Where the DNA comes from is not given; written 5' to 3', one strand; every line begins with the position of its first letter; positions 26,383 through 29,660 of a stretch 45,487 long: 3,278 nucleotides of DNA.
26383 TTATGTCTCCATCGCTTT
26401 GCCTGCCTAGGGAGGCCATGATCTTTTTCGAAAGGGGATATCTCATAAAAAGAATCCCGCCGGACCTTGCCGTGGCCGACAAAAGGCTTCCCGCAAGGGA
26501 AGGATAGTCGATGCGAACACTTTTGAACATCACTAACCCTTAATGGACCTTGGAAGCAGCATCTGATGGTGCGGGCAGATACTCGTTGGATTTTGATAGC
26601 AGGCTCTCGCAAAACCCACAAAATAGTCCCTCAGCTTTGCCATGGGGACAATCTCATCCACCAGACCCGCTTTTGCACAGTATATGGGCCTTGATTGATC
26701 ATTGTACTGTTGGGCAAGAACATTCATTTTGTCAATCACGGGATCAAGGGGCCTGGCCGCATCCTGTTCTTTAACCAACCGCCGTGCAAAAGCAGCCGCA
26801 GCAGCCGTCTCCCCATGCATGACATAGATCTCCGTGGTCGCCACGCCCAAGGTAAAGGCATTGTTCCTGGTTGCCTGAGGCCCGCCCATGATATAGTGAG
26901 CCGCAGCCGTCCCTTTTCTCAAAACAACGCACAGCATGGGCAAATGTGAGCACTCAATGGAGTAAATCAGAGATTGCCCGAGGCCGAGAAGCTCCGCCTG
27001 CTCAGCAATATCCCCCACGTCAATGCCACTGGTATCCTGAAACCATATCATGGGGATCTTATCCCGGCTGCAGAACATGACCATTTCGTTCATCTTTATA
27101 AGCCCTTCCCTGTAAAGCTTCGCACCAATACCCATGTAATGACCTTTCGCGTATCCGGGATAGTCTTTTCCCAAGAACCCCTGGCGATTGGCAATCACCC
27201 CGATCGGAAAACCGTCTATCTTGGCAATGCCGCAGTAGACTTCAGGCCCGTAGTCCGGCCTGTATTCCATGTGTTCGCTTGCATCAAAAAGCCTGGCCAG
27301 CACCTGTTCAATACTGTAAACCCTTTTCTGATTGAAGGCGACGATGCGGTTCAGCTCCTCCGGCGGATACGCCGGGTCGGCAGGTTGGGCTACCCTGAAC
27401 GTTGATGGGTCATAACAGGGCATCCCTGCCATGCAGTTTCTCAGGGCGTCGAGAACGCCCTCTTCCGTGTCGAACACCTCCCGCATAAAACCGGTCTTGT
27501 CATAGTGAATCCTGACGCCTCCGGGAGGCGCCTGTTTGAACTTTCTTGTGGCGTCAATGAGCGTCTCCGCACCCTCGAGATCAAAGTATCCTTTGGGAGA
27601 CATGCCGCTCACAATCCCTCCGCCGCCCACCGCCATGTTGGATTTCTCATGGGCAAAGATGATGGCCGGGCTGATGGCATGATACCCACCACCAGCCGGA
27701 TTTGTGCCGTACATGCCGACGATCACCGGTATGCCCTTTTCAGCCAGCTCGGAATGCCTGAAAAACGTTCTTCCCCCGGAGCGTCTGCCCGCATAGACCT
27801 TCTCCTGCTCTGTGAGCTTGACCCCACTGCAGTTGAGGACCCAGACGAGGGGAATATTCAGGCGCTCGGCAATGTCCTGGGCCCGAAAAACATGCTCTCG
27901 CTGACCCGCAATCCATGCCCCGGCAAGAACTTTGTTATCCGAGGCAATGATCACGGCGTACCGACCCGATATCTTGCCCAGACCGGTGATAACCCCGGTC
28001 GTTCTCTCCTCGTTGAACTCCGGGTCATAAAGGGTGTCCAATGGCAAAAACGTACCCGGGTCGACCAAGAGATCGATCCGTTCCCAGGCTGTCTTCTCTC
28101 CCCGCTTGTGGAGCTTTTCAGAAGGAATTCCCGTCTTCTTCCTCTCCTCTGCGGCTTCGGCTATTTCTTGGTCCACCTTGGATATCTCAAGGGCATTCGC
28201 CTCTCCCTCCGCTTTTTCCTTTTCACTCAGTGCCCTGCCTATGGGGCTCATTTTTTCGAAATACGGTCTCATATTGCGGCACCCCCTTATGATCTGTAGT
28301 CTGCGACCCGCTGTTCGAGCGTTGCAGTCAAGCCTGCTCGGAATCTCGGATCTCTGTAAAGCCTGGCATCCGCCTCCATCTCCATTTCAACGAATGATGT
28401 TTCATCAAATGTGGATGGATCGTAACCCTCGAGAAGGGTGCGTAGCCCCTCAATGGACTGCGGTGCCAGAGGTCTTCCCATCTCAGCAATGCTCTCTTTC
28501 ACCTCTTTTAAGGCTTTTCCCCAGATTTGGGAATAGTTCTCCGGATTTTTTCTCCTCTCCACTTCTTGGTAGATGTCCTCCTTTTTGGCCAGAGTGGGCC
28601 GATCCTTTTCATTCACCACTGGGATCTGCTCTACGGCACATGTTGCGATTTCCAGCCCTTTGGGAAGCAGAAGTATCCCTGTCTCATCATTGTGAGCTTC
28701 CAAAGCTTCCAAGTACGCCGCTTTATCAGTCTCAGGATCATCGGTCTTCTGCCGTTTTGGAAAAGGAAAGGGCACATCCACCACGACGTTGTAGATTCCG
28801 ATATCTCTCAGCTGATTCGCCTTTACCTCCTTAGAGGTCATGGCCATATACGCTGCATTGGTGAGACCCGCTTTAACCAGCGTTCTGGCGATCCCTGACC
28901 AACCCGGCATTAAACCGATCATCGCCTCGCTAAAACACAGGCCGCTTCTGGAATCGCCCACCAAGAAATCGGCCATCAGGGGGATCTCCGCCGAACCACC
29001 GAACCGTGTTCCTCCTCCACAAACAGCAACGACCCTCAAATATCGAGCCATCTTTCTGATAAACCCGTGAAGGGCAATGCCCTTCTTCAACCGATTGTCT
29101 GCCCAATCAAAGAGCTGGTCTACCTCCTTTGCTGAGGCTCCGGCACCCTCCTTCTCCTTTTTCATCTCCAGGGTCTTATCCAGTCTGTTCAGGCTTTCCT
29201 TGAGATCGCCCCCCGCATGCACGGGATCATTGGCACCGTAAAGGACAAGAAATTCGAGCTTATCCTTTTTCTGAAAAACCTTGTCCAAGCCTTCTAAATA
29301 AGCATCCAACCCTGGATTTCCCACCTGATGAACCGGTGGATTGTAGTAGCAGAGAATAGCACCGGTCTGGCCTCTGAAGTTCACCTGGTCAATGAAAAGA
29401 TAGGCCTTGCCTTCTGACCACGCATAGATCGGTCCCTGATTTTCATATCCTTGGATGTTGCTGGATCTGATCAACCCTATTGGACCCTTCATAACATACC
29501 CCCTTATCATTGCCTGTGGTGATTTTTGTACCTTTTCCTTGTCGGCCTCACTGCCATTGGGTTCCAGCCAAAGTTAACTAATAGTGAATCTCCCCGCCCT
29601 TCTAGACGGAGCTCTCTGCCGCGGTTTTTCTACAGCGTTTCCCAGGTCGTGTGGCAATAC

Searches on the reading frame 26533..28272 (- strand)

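Call 12: search_protein_families(library=pfam, proteins=[window:26533-28272:-], max_evalue=0.001)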
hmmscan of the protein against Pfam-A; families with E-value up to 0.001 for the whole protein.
window:26533-28272:- (579 aa): 1 family
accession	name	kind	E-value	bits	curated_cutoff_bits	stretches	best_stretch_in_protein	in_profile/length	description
PF01039.27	Carboxyl_trans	-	1.2e-100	338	22.3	1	55-571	3-492/493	Carboxyl transferase domain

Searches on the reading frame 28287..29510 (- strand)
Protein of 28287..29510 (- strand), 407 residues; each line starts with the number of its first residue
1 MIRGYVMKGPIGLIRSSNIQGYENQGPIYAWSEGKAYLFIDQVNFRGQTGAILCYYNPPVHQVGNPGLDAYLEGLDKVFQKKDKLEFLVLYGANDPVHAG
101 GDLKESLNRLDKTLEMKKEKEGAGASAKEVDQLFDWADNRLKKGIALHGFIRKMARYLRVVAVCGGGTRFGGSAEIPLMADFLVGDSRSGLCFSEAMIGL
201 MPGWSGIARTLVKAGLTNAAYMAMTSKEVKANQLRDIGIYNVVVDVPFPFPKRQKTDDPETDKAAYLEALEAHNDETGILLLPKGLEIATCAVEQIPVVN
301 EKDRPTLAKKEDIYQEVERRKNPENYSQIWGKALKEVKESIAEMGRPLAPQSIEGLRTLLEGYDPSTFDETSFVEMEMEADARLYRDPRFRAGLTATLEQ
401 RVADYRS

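Call 12: search_protein_families(library=pfam, proteins=[window:28287-29510:-], max_evalue=0.001)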
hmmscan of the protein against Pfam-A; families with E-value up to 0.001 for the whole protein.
window:28287-29510:- (407 aa): 2 families
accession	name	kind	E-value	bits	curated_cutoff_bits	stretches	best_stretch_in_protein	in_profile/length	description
PF00378.25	ECH_1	-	4.4e-08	33.2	27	1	167-244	97-174/251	Enoyl-CoA hydratase/isomerase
PF16113.10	ECH_2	-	6.5e-05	23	27.2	1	79-245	30-173/335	Enoyl-CoA hydratase/isomerase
